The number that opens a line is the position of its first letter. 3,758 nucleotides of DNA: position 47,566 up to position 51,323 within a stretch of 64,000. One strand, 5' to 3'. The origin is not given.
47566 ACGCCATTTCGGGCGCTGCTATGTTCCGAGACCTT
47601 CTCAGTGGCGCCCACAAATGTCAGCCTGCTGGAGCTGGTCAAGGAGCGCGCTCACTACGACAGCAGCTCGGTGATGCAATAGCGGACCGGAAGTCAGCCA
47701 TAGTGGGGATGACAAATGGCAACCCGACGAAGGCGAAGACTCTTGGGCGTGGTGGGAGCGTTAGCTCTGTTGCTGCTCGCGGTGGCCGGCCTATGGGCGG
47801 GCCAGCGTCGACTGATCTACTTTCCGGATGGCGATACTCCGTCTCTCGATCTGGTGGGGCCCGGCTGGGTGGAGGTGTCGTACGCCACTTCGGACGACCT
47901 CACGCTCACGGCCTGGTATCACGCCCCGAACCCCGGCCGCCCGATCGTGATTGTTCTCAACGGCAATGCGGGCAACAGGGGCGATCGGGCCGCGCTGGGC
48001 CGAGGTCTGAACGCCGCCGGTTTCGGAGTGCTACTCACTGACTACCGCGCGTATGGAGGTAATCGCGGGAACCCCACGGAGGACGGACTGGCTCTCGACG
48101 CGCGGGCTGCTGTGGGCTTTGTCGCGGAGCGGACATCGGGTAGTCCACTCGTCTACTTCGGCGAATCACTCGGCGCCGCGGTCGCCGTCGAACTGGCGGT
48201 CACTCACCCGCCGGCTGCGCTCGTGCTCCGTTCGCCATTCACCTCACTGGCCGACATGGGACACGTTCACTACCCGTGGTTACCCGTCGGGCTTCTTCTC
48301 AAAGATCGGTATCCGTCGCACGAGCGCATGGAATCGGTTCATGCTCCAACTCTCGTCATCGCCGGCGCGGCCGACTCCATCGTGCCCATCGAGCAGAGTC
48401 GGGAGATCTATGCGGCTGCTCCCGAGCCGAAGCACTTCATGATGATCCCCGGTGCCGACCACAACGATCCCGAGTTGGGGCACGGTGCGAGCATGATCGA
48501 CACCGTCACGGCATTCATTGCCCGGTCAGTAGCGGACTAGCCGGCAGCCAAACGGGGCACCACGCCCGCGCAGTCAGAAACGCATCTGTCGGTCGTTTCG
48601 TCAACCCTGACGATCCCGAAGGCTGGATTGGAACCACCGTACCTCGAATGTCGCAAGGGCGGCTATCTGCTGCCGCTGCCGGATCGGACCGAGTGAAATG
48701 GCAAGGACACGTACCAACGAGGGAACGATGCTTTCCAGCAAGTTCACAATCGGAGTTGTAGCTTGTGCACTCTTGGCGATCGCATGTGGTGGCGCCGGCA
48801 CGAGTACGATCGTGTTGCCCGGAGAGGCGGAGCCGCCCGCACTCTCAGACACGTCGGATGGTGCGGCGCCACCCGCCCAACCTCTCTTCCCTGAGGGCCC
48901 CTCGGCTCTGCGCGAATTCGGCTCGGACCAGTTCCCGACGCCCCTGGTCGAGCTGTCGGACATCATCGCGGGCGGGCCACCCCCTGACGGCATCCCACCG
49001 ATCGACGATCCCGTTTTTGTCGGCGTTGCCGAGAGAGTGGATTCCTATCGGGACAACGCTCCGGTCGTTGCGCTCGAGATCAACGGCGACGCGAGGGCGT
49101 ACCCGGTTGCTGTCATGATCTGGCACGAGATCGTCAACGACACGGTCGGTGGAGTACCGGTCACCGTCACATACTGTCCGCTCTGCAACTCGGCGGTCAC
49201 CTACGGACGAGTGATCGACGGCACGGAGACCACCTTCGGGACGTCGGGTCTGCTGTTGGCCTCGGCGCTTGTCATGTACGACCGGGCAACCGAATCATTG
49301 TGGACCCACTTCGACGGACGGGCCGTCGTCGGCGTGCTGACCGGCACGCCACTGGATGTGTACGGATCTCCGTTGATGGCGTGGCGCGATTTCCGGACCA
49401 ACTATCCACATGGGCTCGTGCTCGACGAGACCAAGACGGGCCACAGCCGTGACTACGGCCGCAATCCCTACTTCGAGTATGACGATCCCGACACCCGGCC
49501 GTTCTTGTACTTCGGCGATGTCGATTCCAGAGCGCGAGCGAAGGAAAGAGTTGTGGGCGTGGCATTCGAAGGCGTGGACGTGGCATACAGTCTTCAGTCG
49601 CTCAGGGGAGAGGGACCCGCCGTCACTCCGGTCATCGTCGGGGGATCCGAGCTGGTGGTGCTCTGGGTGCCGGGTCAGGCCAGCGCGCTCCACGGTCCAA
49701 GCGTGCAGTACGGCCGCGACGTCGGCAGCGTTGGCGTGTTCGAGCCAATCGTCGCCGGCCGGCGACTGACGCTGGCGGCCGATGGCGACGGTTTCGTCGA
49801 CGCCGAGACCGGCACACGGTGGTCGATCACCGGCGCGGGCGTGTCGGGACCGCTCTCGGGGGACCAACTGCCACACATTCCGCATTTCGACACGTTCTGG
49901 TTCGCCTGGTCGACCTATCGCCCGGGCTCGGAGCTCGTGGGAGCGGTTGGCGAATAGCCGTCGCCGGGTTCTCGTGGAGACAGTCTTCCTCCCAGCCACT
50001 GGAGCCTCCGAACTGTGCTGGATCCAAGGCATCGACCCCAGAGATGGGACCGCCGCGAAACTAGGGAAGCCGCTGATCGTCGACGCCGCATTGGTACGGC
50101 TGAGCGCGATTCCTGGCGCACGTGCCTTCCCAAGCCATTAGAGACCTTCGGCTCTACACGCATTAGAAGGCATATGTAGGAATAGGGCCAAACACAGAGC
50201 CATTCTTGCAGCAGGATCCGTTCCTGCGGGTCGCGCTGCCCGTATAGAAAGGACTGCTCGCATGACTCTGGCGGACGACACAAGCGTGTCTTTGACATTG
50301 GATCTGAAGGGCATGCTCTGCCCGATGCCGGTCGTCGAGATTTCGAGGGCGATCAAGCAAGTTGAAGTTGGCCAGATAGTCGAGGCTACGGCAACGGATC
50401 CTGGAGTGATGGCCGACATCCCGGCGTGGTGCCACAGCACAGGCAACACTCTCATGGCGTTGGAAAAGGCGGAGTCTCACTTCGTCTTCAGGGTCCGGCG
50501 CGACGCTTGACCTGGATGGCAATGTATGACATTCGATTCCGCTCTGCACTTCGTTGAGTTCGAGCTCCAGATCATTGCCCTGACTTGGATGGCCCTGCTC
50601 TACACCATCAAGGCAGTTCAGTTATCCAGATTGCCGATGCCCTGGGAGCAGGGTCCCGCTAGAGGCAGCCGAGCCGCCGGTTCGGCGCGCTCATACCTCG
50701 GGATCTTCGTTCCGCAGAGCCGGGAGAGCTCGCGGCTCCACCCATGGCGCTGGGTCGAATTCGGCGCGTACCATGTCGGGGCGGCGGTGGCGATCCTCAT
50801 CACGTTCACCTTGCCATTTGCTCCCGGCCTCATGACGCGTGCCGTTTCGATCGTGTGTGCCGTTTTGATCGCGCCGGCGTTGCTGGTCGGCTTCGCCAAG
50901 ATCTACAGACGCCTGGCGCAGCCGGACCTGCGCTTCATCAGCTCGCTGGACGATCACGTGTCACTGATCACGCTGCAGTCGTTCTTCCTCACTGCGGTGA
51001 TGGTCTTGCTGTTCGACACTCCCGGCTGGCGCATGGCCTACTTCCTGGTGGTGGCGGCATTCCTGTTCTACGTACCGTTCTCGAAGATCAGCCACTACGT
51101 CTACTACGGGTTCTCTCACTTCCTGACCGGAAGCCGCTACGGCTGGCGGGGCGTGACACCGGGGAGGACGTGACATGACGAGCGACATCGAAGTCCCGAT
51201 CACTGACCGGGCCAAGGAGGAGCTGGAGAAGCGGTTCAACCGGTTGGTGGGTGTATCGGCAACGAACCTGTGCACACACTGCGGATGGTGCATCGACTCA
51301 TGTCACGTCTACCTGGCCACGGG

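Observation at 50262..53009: TusA / NarI-like heme-b anchor / HdrD-like CCG Fe-S protein / DsrE-like: a candidate membrane-bound sulfur-relay heterodisulfide-reductase-type module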

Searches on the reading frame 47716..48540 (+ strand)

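Call 9: search_protein_families(library=pfam, proteins=[window:47716-48540:+], max_evalue=0.01)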
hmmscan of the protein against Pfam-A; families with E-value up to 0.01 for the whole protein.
window:47716-48540:+ (274 aa): 7 families
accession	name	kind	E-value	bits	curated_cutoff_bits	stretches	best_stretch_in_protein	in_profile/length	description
PF12146.15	Hydrolase_4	-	1e-19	71.3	27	2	75-181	4-116/239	Serine aminopeptidase, S33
PF00561.26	Abhydrolase_1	-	5e-15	56.3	25.8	1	76-190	1-118/245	alpha/beta hydrolase fold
PF20408.4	Abhydrolase_11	-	0.00047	20.4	27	1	121-250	56-166/193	Alpha/beta hydrolase domain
PF20434.5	BD-FAE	-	0.0014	18.7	26.8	0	208-233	188-213/215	BD-FAE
PF12740.14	PETase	-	0.0028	17.5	28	1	204-256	163-218/263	PET hydrolase-like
PF02129.25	Peptidase_S15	-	0.0054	16.9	23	0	203-246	216-258/262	X-Pro dipeptidyl-peptidase (S15 family)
PF12695.13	Abhydrolase_5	-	0.0085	16.3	27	0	193-250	84-141/164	Alpha/beta hydrolase family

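Call 10: search_protein_families(library=ncbifam, proteins=[window:47716-48540:+], max_evalue=0.01)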
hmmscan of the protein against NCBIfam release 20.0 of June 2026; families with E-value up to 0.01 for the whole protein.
window:47716-48540:+ (274 aa): 15 families
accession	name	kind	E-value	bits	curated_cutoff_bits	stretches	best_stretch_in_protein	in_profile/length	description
NF051488.1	bifunc_PcaDC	exception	4.8e-09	35.8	390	1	202-250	186-233/375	bifunctional 3-oxoadipate enol-lactonase/4-carboxymuconolactone decarboxylase PcaDC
NF051487.1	bifunc_PcaCD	exception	1.2e-08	34.5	430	2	100-167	196-262/413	bifunctional 4-carboxymuconolactone decarboxylase/3-oxoadipate enol-lactonase PcaCD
NF047920.1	lactonase_UilS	equivalog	2.3e-08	34.1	400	1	187-255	200-267/285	UilS family quorum-quenching N-acyl-homoserine lactonase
TIGR02427.1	protocat_pcaD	equivalog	8.6e-08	31.9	255.85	1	203-268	187-250/251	3-oxoadipate enol-lactonase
TIGR01738.1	bioH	equivalog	1.5e-07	31.3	206.95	1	192-267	171-244/245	pimeloyl-ACP methyl ester esterase BioH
NF058544.1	IVPilMotSglTMyx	equivalog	4.9e-05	23.2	300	1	99-191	60-155/210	type IV pili motility protein SglT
TIGR03611.1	RutD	equivalog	0.00017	21.1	238.5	1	201-246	190-235/258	pyrimidine utilization protein D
NF052614.1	AB_fold_OlsI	equivalog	0.00026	20.6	385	0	202-265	190-252/272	ornithine lipid biosynthesis O-acyltransferase OlsI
NF011457.0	PRK14875.1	equivalog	0.00061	18.9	307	0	202-234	308-340/372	acetoin dehydrogenase dihydrolipoyllysine-residue acetyltransferase subunit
TIGR03056.1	bchO_mg_che_rel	equivalog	0.00095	18.3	172.55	0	202-249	213-259/278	alpha/beta fold hydrolase BchO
NF053684.1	esterase_mleBCA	exception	0.001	18.2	570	0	205-251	220-265/281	BCA family alpha/beta fold macrolide esterase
NF006449.0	PRK08775.1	equivalog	0.0022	16.9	296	0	86-165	84-161/344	homoserine O-succinyltransferase MetX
NF050089.1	i_nPHAscl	equivalog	0.0027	16.8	300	0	203-250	224-271/288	intracellular short-chain-length polyhydroxyalkanoate depolymerase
TIGR01249.1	pro_imino_pep_1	equivalog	0.0046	16.2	259.75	0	65-175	17-129/307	prolyl aminopeptidase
NF052610.1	macro_16_ester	equivalog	0.0068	15.8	420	0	202-250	216-263/281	alpha/beta fold macrolide esterase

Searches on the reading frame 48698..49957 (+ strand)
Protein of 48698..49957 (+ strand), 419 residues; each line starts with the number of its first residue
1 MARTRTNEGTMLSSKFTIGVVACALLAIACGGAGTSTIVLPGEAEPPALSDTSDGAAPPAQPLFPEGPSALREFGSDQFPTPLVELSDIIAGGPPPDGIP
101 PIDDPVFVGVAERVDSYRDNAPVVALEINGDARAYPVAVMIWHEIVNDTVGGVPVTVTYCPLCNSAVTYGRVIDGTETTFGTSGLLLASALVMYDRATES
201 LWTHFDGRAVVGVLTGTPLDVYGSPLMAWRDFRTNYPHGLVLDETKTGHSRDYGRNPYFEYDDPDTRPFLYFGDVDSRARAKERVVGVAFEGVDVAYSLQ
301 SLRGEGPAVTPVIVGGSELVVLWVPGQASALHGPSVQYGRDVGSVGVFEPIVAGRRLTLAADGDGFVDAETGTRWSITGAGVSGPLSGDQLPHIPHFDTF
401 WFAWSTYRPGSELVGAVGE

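Call 9: search_protein_families(library=pfam, proteins=[window:48698-49957:+], max_evalue=0.01)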
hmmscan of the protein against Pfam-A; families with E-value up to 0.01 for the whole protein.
window:48698-49957:+ (419 aa): 1 family
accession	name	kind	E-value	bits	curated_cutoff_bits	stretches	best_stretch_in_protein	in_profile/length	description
PF11376.13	DUF3179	-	1.5e-94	317.1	27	1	97-409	2-290/292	Protein of unknown function (DUF3179)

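Call 10: search_protein_families(library=ncbifam, proteins=[window:48698-49957:+], max_evalue=0.01)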
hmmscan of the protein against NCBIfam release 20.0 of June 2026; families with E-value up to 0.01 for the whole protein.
window:48698-49957:+ (419 aa): 0 families

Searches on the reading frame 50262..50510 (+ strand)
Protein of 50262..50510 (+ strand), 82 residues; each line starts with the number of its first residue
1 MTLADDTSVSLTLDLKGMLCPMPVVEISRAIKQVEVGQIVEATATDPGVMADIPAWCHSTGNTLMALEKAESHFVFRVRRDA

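Call 9: search_protein_families(library=pfam, proteins=[window:50262-50510:+], max_evalue=0.01)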
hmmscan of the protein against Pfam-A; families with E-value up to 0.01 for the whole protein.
window:50262-50510:+ (82 aa): 1 family
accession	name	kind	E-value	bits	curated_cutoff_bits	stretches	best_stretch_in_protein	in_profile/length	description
PF01206.22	TusA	-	1.7e-20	73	28.6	1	12-80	2-70/70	Sulfurtransferase TusA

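Call 10: search_protein_families(library=ncbifam, proteins=[window:50262-50510:+], max_evalue=0.01)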
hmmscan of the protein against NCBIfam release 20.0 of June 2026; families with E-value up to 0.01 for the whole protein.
window:50262-50510:+ (82 aa): 4 families
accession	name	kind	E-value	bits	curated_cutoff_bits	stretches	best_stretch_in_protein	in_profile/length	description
NF001423.0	PRK00299.1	equivalog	4.7e-13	48.8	78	1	8-81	7-80/82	sulfurtransferase TusA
NF008242.0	PRK11018.1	equivalog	4e-08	32.8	79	1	7-79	5-77/78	sulfurtransferase-like selenium metabolism protein YedF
NF049973.1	radical_Rv1681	equivalog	0.00025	20.1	380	1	24-72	2-48/326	Rv1681 family radical SAM protein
TIGR03527.1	selenium_YedF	equivalog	0.0049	16.7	110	1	13-75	1-63/194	sulfurtransferase-like selenium metabolism protein YedF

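Call 94: list_cluster_members(proteins=[window:50262-50507:+, window:50526-51170:+, window:51175-52491:+, P0009, P0121])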
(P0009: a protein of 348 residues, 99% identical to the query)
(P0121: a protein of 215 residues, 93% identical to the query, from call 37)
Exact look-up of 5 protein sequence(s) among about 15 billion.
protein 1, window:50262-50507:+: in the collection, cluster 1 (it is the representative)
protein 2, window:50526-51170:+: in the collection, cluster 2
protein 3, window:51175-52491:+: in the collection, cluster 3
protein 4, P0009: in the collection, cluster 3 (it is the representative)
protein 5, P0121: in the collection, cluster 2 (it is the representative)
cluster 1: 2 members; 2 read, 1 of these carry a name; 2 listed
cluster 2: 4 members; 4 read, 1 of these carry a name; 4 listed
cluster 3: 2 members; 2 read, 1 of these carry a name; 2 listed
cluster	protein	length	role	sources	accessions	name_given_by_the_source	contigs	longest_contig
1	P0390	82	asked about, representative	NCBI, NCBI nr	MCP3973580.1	MAG: sulfurtransferase TusA family protein [bacterium] | sulfurtransferase TusA family protein [bacterium]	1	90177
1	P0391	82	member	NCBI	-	-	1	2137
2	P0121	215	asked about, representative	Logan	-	-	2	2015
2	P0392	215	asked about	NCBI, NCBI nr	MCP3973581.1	MAG: hypothetical protein GY720_03720 [bacterium] | hypothetical protein [bacterium]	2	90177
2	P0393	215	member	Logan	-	-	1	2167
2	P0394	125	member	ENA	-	-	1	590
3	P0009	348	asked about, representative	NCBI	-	-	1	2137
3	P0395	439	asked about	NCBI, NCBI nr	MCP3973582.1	MAG: (Fe-S)-binding protein [bacterium] | (Fe-S)-binding protein [bacterium]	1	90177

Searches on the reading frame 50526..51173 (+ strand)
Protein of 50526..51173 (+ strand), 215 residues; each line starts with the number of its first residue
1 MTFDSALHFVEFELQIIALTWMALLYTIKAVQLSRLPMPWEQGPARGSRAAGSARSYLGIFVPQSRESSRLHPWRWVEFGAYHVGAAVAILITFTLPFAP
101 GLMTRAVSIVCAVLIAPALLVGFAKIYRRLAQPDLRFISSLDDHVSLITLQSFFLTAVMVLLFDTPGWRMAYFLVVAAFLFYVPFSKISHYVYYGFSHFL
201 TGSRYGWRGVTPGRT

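Call 9: search_protein_families(library=pfam, proteins=[window:50526-51173:+], max_evalue=0.01)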
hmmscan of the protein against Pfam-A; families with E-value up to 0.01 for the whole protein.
window:50526-51173:+ (215 aa): 0 families

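Call 10: search_protein_families(library=ncbifam, proteins=[window:50526-51173:+], max_evalue=0.01)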
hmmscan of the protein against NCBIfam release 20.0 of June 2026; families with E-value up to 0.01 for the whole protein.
window:50526-51173:+ (215 aa): 3 families
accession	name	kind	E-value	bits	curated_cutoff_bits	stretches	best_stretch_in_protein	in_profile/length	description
NF045716.1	sulf_resp_HmcE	equivalog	3.6e-11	43.1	275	1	8-206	10-212/226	sulfate respiration complex protein HmcE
NF045723.1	memb_anch_TmcC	equivalog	4.7e-07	29.5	240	1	105-206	106-210/218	TmcC family electron transfer complex membrane anchor subunit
NF038018.1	qmoC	equivalog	0.00029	20.4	300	1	85-193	237-353/360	quinone-interacting membrane-bound oxidoreductase complex subunit QmoC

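Call 14: search_solved_structures(query=window:50526-51173:+, max_evalue=10, show_alignments=2)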
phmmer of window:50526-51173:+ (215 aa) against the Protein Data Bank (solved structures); distinct sequences matched with E-value up to 10: 0.

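Call 37: find_homologous_proteins(query=window:50526-51173:+, max_evalue=0.001)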
Query window:50526-51173:+ (215 aa): 294 proteins with E <= 0.001 among 906 candidates; the best 120 are listed.
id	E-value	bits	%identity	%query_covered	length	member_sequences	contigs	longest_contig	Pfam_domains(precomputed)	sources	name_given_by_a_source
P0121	9.7e-130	449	93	100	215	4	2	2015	-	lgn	-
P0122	1.6e-123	429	89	100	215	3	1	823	-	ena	-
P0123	6.1e-121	420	87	100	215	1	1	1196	-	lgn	-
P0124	3.8e-116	405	85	100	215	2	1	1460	-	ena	-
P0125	2.0e-115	402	84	99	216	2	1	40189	-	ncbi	-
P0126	2.1e-115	402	85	99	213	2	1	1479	-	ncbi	-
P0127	2.8e-113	395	82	100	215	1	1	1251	-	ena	-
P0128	7.4e-113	394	82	99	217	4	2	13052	-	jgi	jgi:hypothetical protein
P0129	1.1e-112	393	82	100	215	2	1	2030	-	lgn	-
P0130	6.6e-111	387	84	95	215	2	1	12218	-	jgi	jgi:hypothetical protein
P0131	6.4e-110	384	81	100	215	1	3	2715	-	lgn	-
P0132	1.3e-107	377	79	100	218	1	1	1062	-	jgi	jgi:hypothetical protein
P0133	7.9e-105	368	78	99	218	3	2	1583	-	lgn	-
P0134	8.6e-103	361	76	100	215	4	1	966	-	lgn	-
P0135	2.9e-102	359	75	100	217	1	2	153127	-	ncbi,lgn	-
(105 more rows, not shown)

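Call 43: predict_structure(alignment_id=A1)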
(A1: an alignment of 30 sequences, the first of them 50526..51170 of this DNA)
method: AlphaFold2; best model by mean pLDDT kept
length: 215 residues; sequences in the alignment: 30
mean_pLDDT: 82.8   pTM: 0.78
mean pLDDT of the five models: 82.8, 80.1, 78.6, 77.9, 75.2
residues with pLDDT >= 90: 94; 70-90: 82; 50-70: 37; < 50: 2
segments of 3 or more residues with pLDDT < 50: none
pLDDT, mean of each block of 10 residues (from residue 1): 88 95 90 72 67 67 56 80 92 91 94 96 87 76 86 96 95 95 83 75 69 57
secondary structure, 60 per line:
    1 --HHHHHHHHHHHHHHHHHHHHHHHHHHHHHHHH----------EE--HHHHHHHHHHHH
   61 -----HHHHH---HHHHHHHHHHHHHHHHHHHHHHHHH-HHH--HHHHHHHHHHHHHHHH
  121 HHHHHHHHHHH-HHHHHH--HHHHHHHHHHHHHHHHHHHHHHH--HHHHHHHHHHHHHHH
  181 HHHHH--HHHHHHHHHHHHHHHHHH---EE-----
elements in order: H3-34 H49-60 H66-70 H74-98 H105-131 H133-138 H141-163 H166-185 H188-205

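Call 45: search_solved_structures(query=A1, max_evalue=10, show_alignments=3)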
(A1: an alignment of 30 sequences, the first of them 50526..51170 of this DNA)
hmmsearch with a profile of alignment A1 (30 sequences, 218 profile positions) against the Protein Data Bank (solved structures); distinct sequences matched with E-value up to 10: 0.

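Call 78: search_protein_representatives(alignment_id=A1)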
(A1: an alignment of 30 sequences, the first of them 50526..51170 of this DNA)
Query: 30 sequences, 218 profile positions. Proteins with E-value up to 0.001 (for the whole library): 424; up to 1e-10: 263; up to 1e-30: 34. The best 150 are listed.
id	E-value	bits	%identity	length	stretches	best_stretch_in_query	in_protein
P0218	8.4e-113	391.6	-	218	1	1-216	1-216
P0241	3.5e-90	317.6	-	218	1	1-214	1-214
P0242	4.4e-81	287.9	-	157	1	62-214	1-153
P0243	4.0e-78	278.2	-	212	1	6-179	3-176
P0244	4.6e-56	206.1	-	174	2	1-114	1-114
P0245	6.6e-53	195.8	-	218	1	5-214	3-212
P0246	1.8e-49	184.5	-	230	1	7-213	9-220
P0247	4.0e-49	183.4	-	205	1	13-211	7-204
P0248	1.5e-47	178.3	-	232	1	5-215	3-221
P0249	3.6e-47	177.0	-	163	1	14-114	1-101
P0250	1.6e-46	174.9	-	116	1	103-214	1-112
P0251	8.4e-43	162.7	-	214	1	15-210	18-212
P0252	1.8e-42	161.6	-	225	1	6-214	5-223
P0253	1.6e-41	158.6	-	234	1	4-214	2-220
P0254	1.6e-41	158.5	-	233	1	18-214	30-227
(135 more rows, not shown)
